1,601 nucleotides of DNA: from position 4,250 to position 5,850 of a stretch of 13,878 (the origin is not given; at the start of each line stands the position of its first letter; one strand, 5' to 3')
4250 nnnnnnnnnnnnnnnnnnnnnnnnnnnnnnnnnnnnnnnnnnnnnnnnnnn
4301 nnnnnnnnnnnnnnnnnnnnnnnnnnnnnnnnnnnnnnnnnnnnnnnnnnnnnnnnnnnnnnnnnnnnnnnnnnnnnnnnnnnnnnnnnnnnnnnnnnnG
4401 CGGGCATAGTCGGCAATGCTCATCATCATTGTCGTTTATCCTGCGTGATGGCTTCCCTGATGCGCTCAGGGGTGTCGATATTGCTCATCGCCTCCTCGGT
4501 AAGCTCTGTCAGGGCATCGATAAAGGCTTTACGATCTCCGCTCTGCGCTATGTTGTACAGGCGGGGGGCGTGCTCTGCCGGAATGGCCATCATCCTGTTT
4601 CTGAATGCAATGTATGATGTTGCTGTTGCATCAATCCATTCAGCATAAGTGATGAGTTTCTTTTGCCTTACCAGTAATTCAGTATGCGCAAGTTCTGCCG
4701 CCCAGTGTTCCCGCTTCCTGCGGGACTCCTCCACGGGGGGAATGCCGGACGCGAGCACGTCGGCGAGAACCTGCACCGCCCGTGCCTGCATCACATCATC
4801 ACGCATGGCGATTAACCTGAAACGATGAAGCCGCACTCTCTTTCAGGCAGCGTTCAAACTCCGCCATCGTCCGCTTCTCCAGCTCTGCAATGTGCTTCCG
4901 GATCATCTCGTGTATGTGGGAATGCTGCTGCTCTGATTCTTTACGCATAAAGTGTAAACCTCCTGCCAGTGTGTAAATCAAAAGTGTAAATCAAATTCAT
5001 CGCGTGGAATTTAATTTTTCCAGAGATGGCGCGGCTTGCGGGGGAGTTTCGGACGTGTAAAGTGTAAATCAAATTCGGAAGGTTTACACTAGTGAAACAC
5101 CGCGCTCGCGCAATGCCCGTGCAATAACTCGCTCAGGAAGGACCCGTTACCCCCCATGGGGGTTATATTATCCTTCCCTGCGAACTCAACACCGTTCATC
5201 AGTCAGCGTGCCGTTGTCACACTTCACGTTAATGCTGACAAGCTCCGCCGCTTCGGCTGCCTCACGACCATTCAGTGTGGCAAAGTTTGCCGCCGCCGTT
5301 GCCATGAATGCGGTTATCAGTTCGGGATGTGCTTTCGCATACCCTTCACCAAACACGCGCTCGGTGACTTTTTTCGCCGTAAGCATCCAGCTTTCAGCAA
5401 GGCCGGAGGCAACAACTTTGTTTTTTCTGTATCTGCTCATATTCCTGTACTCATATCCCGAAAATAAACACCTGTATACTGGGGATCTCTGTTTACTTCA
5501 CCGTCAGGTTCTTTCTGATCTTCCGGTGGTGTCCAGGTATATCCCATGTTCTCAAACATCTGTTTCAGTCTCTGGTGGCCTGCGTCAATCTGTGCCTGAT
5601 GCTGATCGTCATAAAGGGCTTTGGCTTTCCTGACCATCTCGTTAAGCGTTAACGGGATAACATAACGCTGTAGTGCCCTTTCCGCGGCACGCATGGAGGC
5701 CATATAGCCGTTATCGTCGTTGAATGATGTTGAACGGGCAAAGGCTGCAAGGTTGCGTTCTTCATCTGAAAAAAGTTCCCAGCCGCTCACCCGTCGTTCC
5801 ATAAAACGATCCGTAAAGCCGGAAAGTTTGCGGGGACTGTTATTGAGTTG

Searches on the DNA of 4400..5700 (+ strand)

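Call 6: search_dna_similar(query=window:4400-5700:+, collection=ecoli_genomes, mode=near, max_rows=15)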
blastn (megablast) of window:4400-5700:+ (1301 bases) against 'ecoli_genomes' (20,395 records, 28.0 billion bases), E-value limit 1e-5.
Records with a match: 12; places in all: 20; records where one place covers at least 80% of the query: 3.
Genomes with a match: 12 of 5426; with a place that covers at least 80% of the query: 3. Places per genome that has any: lowest 1, median 1, highest 4. On chromosomes: 20 places; on plasmids: 0.
Best place of each record, by identity: 95-99% 2; 90-95% 9; 80-90% 1.
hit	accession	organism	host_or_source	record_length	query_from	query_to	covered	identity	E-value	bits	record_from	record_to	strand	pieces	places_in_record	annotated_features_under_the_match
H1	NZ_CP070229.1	Escherichia coli strain EC12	Homo sapiens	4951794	1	1301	100%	95.4%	0e+0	2071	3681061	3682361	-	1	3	hypothetical protein (x5)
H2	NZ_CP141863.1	Escherichia coli strain numer 3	Pigeons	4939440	1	1301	100%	93.0%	0e+0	1881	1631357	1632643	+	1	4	hypothetical protein (x5)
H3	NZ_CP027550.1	Escherichia coli strain 2015C-4136CT1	Homo sapiens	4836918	1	1301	100%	92.8%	0e+0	1871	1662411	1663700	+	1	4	hypothetical protein (x4) | helix-turn-helix domain-containing protein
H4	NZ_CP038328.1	Escherichia coli O157:H7 strain NE 1092-2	cattle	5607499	849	948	8%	86.0%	9e-20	108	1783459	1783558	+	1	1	hypothetical protein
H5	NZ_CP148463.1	Escherichia coli strain Z1323CEC0007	Chicken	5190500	873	951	6%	93.7%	4e-23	119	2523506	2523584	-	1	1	hypothetical protein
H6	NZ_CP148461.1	Escherichia coli strain Z1323CEC0008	Chicken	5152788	873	951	6%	93.7%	4e-23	119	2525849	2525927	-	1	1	hypothetical protein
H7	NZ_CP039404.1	Escherichia coli strain 377323_2f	Homo sapiens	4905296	684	756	6%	93.2%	9e-20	108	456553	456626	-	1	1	none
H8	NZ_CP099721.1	Escherichia coli strain EC21GDE043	feces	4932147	878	948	5%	95.8%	6e-22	115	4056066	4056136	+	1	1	hypothetical protein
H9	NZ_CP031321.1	Escherichia coli strain ST2350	Homo sapiens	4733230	684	753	5%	90.3%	9e-15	92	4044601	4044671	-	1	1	none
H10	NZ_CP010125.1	Escherichia coli strain C8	cow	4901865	684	753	5%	90.3%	9e-15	92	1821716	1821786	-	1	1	none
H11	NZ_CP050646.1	Escherichia coli strain PapM-36-2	Papio papio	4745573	684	753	5%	90.3%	9e-15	92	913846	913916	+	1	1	none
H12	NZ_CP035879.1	Escherichia coli strain DS26-1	Homo sapiens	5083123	684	753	5%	90.3%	9e-15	92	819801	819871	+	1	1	none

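Call 9: get_annotated_region(hit=H1, flank=9000)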
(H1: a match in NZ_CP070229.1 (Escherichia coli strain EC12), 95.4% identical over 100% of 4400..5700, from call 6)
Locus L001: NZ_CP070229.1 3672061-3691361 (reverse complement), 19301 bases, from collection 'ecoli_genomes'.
description: Escherichia coli strain EC12 chromosome, complete genome
organism: Escherichia coli strain EC12 (NCBI taxid 562)
replicon: chromosome; assembly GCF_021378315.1
host: Homo sapiens; source: stool; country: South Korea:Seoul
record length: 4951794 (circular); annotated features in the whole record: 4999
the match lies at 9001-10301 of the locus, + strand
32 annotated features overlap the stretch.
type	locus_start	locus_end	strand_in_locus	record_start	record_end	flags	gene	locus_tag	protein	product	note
CDS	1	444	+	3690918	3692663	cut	dnaG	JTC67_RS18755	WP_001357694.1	DNA primase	-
CDS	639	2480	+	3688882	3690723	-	rpoD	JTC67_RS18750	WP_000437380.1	RNA polymerase sigma factor RpoD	-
CDS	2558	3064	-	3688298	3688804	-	mug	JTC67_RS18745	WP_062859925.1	G/U mismatch-specific DNA glycosylase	-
tRNA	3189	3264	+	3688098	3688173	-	-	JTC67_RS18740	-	tRNA-Ile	-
CDS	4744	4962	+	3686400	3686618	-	-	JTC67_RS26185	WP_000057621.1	KilA-N domain-containing protein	-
CDS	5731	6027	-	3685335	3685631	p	-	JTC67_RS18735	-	PerC family transcriptional regulator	internal stop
CDS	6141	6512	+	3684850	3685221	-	-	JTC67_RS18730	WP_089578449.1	hypothetical protein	-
CDS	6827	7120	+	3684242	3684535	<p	-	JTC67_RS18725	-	hypothetical protein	incomplete; partial in the middle of a contig; missing C-terminus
CDS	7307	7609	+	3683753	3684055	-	-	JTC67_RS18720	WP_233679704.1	hypothetical protein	-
CDS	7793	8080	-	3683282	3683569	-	-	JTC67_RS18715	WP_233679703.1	hypothetical protein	-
CDS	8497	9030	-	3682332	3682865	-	-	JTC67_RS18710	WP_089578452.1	hypothetical protein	-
CDS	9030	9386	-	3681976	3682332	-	-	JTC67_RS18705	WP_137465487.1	hypothetical protein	-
CDS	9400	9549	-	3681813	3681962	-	-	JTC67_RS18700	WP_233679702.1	hypothetical protein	-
CDS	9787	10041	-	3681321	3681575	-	-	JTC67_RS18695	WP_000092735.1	hypothetical protein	-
CDS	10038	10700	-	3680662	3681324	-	-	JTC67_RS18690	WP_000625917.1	hypothetical protein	-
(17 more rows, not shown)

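Call 10: get_annotated_region(hit=H3, flank=9000)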
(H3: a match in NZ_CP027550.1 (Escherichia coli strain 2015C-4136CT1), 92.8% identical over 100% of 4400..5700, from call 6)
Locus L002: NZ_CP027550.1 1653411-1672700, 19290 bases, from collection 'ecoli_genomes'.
description: Escherichia coli strain 2015C-4136CT1 chromosome, complete genome
organism: Escherichia coli strain 2015C-4136CT1 (NCBI taxid 562)
replicon: chromosome; assembly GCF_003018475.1
host: Homo sapiens; source: stool; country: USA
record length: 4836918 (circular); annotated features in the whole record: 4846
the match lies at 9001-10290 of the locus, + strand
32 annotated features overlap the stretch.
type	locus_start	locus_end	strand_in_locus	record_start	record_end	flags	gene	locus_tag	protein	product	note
CDS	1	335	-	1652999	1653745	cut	yegW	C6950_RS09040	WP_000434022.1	GntR family transcriptional regulator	-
CDS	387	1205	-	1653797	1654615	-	yegX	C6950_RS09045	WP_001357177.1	glycoside hydrolase family 25 protein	-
CDS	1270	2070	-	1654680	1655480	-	thiD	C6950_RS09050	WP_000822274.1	bifunctional hydroxymethylpyrimidine kinase/phosphomethylpyrimidine kinase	-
CDS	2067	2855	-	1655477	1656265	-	thiM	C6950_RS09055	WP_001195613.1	hydroxyethylthiazole kinase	-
CDS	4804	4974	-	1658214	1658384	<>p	-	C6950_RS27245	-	BRO-N domain-containing protein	incomplete; partial in the middle of a contig; missing N-terminus and C-terminus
CDS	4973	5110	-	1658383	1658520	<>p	-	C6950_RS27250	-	phage antirepressor Ant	incomplete; partial in the middle of a contig; missing N-terminus and C-terminus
CDS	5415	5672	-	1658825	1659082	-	-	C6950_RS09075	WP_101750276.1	hypothetical protein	-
CDS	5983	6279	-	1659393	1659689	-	-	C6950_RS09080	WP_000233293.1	PerC family transcriptional regulator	-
CDS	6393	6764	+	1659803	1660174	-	-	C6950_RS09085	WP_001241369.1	hypothetical protein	-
CDS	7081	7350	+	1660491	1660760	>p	-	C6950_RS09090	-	hypothetical protein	incomplete; partial in the middle of a contig; missing C-terminus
CDS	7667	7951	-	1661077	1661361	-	-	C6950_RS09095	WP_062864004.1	hypothetical protein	-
CDS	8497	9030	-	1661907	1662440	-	-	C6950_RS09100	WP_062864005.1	helix-turn-helix domain-containing protein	-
CDS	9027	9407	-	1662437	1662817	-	-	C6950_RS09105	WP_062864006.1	hypothetical protein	-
CDS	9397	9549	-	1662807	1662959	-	-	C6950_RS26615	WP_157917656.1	hypothetical protein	-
CDS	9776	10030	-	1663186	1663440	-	-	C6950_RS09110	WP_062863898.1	hypothetical protein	-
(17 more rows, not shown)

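Call 25: get_annotated_region(hit=H7, flank=3000)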
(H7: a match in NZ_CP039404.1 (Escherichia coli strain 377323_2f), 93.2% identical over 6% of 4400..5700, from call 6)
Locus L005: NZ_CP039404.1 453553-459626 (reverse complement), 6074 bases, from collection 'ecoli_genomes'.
description: Escherichia coli strain 377323_2f chromosome, complete genome
organism: Escherichia coli strain 377323_2f (NCBI taxid 562)
replicon: chromosome; assembly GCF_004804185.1
host: Homo sapiens; source: feces; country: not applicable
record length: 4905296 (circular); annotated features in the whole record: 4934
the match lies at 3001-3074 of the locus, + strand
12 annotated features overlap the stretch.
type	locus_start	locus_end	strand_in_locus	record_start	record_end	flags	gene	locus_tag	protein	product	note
CDS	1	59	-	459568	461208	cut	-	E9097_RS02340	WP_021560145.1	phage portal protein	-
CDS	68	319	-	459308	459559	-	gpW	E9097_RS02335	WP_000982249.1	gpW family head-tail joining protein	-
CDS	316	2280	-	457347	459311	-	-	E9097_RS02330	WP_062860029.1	phage terminase large subunit family protein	-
CDS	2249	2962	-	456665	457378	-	-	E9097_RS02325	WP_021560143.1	hypothetical protein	-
CDS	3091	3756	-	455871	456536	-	-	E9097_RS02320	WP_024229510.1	hypothetical protein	-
CDS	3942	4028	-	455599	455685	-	-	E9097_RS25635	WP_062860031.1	hypothetical protein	-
CDS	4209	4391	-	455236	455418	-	-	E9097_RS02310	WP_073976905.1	hypothetical protein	-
CDS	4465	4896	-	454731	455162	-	-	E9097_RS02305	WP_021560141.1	hypothetical protein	-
CDS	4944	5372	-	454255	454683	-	-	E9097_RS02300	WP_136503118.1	hypothetical protein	-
CDS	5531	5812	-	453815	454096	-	-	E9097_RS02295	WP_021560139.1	hypothetical protein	-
CDS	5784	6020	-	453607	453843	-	-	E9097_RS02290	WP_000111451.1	hypothetical protein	-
CDS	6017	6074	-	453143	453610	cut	-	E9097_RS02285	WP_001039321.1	glycoside hydrolase family 24 protein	-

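Call 26: get_annotated_region(hit=H9, flank=3000)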
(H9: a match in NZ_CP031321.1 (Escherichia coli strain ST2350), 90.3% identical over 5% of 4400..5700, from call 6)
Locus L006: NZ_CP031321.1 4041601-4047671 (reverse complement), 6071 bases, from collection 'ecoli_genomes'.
description: Escherichia coli strain ST2350 isolate Es_ST2350_SE1_NDM_03_2018 chromosome, complete genome
organism: Escherichia coli strain ST2350 (NCBI taxid 562)
replicon: chromosome; assembly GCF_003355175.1
host: Homo sapiens; source: rectal swab; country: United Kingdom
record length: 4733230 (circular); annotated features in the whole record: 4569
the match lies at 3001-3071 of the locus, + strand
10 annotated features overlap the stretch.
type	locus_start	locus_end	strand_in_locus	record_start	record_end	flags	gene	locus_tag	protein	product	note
CDS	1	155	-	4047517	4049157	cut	-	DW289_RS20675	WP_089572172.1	phage portal protein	-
CDS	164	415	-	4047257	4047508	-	gpW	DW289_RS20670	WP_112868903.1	gpW family head-tail joining protein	-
CDS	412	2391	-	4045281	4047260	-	-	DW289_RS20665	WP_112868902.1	phage terminase large subunit family protein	-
CDS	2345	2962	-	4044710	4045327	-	-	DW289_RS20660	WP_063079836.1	hypothetical protein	-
CDS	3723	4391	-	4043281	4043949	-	-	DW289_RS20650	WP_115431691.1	hypothetical protein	-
CDS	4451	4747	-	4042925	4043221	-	-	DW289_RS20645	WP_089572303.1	hypothetical protein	-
CDS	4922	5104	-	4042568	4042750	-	-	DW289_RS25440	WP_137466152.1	hypothetical protein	-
CDS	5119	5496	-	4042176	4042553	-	-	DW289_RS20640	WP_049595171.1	M15 family metallopeptidase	-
CDS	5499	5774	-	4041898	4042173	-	-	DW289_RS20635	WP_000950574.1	phage holin family protein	-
CDS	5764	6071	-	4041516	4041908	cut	-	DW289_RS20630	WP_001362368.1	putative holin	-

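Call 27: search_dna_similar(query=window:5040-5190:-, collection=phages, mode=distant, max_rows=25, max_evalue=0.01)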
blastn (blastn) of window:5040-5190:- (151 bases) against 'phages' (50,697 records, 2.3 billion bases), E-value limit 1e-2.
No match.

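Call 37: search_dna_similar(query=window:5078-5165:-, collection=ecoli_genomes, mode=distant, max_rows=40, max_evalue=0.001, rows=spread)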
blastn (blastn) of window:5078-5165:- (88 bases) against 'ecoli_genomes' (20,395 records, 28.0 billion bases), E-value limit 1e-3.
Records with a match: 22; places in all: 34; records where one place covers at least 80% of the query: 14.
Genomes with a match: 22 of 5426; with a place that covers at least 80% of the query: 14. Places per genome that has any: lowest 1, median 1, highest 4. On chromosomes: 34 places; on plasmids: 0.
Best place of each record, by identity: 95-99% 4; 90-95% 5; 80-90% 2; 60-80% 11.
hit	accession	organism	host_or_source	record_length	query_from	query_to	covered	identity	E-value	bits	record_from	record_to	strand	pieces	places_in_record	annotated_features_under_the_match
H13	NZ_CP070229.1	Escherichia coli strain EC12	Homo sapiens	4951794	1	88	100%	98.9%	5e-35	155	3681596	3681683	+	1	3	none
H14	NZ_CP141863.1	Escherichia coli strain numer 3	Pigeons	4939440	11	88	89%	97.4%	2e-28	132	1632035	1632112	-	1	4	none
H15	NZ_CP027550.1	Escherichia coli strain 2015C-4136CT1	Homo sapiens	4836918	12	88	88%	97.4%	5e-28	131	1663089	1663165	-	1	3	none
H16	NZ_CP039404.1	Escherichia coli strain 377323_2f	Homo sapiens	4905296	11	77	76%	95.5%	6e-21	108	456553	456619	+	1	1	none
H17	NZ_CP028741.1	Escherichia coli strain A34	Genetta maculata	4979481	13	78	75%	93.9%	3e-19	102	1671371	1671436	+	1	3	none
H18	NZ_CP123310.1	Escherichia coli strain AREA_C483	Homo sapiens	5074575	1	77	88%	77.2%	1e-4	55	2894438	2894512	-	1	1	hypothetical protein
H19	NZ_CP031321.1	Escherichia coli strain ST2350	Homo sapiens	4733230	14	77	73%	92.3%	6e-15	89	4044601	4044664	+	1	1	none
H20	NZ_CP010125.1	Escherichia coli strain C8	cow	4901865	14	77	73%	92.3%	6e-15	89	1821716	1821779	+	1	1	none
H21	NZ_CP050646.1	Escherichia coli strain PapM-36-2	Papio papio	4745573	14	77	73%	92.3%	6e-15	89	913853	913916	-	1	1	none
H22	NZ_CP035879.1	Escherichia coli strain DS26-1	Homo sapiens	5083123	14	77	73%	92.3%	6e-15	89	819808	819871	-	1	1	none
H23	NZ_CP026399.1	Escherichia coli strain ECONIH4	-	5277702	4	77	84%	77.6%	1e-4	54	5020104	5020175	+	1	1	none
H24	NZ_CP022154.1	Escherichia coli strain ABWA45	wastewater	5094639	4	77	84%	77.6%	1e-4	54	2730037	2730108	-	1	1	none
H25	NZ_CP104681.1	Escherichia coli strain 2022CK-00450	Homo sapiens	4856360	4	77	84%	77.6%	1e-4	54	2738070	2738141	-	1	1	none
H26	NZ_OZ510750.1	Escherichia coli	-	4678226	4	77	84%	77.6%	1e-4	54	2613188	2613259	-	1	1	none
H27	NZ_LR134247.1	Escherichia coli strain NCTC9040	missing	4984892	4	77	84%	77.6%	1e-4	54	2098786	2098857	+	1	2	none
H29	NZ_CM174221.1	Escherichia coli strain mussel_type_A_ST536_O21:H9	Raw mussels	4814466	4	77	84%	77.6%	1e-4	54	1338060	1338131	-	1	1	none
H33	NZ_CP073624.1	Escherichia coli strain AW1.7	meat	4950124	21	77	65%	81.4%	4e-4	52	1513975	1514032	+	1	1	none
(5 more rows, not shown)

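Call 43: get_annotated_region(hit=H17, flank=2500)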
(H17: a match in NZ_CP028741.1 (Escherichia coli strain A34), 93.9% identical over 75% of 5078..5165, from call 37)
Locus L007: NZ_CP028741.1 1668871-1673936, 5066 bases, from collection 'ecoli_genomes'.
description: Escherichia coli strain A34 chromosome, complete genome
organism: Escherichia coli strain A34 (NCBI taxid 562)
replicon: chromosome; assembly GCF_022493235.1
host: Genetta maculata; source: feces; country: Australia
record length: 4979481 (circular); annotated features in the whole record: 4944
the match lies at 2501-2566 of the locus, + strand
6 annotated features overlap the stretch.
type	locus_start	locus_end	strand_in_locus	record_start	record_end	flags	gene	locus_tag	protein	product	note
CDS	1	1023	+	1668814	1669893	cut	waaB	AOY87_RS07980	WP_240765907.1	lipopolysaccharide 1,6-galactosyltransferase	-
CDS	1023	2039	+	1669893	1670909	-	waaO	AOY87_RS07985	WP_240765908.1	lipopolysaccharide 3-alpha-galactosyltransferase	-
CDS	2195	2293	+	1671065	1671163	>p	-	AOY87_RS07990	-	IS1 family transposase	incomplete; partial in the middle of a contig; missing C-terminus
CDS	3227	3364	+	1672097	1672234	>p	-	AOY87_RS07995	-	terminase small subunit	incomplete; partial in the middle of a contig; missing C-terminus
CDS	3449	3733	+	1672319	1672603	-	-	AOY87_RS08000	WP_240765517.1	hypothetical protein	-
CDS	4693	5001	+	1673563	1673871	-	-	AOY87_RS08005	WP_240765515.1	hypothetical protein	-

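Call 44: get_annotated_region(hit=H23, flank=2500)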
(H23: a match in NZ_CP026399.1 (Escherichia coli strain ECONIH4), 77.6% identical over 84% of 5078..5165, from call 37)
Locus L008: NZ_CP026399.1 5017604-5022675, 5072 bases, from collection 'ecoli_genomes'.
description: Escherichia coli strain ECONIH4 chromosome, complete genome
organism: Escherichia coli strain ECONIH4 (NCBI taxid 562)
replicon: chromosome; assembly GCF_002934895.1
host: -; source: -; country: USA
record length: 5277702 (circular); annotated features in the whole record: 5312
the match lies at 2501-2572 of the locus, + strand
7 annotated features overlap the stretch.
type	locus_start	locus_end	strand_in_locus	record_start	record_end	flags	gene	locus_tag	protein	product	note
CDS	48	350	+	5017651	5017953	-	-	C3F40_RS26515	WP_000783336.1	hypothetical protein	-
CDS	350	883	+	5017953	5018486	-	-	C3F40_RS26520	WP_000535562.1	lysozyme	-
CDS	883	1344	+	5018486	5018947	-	-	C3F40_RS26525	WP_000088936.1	lysis protein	-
CDS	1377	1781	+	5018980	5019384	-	-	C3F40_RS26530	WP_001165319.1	DUF2513 domain-containing protein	-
CDS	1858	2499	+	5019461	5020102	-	-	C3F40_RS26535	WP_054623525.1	hypothetical protein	-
CDS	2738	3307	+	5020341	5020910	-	-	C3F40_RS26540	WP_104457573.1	hypothetical protein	-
CDS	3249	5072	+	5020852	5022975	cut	-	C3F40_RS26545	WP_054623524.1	phage terminase large subunit family protein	-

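Call 45: get_annotated_region(hit=H33, flank=2500)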
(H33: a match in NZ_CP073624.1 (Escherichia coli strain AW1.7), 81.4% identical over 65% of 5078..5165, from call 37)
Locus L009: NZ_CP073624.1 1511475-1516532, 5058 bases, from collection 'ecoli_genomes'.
description: Escherichia coli strain AW1.7 chromosome, complete genome
organism: Escherichia coli strain AW1.7 (NCBI taxid 562)
replicon: chromosome; assembly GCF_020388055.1
host: -; source: meat; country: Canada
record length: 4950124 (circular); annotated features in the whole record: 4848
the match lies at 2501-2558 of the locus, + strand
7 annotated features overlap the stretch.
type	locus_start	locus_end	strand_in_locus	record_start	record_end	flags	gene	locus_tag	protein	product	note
CDS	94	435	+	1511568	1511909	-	-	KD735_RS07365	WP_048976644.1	phage holin, lambda family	-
CDS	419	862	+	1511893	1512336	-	-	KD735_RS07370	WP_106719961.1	lysozyme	-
CDS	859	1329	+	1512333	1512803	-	-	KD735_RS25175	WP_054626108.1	lysis protein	-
CDS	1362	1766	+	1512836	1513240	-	-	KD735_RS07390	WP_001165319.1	DUF2513 domain-containing protein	-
CDS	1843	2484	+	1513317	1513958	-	-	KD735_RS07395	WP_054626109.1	hypothetical protein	-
CDS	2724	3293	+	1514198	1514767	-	-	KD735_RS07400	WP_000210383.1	hypothetical protein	-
CDS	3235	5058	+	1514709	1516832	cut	-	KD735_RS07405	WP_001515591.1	phage terminase large subunit family protein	-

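Call 75: search_dna_similar(query=L005:1500-3080:-, collection=ecoli_genomes, mode=near, max_rows=40)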
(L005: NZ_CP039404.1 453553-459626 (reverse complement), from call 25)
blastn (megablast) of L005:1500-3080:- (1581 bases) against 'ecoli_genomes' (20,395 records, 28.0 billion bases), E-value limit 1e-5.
Records with a match: 9; places in all: 16; records where one place covers at least 80% of the query: 8.
Genomes with a match: 9 of 5426; with a place that covers at least 80% of the query: 8. Places per genome that has any: lowest 1, median 1, highest 4. On chromosomes: 16 places; on plasmids: 0.
Best place of each record, by identity: >=99% 3; 90-95% 5; 80-90% 1.
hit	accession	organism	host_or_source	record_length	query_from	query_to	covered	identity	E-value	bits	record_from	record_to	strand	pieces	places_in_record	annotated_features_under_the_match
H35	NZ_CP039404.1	Escherichia coli strain 377323_2f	Homo sapiens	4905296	1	1581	100%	100.0%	0e+0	2920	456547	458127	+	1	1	phage terminase large subunit family protein | hypothetical protein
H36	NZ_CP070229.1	Escherichia coli strain EC12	Homo sapiens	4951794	1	1581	100%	99.9%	0e+0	2915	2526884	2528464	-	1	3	phage terminase large subunit family protein | hypothetical protein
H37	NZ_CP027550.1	Escherichia coli strain 2015C-4136CT1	Homo sapiens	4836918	1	1581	100%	99.9%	0e+0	2913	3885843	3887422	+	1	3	hypothetical protein | phage terminase large subunit family protein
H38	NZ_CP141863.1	Escherichia coli strain numer 3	Pigeons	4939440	1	1581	96%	93.7%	0e+0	2280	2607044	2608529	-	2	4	phage terminase large subunit family protein | hypothetical protein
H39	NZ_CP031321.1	Escherichia coli strain ST2350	Homo sapiens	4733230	10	1581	96%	93.4%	0e+0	2246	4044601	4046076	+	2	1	phage terminase large subunit family protein | hypothetical protein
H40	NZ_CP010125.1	Escherichia coli strain C8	cow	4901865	10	1581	96%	93.3%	0e+0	2241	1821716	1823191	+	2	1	phage terminase large subunit family protein | hypothetical protein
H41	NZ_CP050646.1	Escherichia coli strain PapM-36-2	Papio papio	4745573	10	1581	96%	93.4%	0e+0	2247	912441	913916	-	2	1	phage terminase large subunit family protein | RNA polymerase subunit sigma-70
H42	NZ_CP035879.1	Escherichia coli strain DS26-1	Homo sapiens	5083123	10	1581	96%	93.2%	0e+0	2230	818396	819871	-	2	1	phage terminase large subunit family protein | RNA polymerase subunit sigma-70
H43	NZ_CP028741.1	Escherichia coli strain A34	Genetta maculata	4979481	586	1579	63%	88.7%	0e+0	1210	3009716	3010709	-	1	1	phage terminase large subunit family protein | cytochrome P450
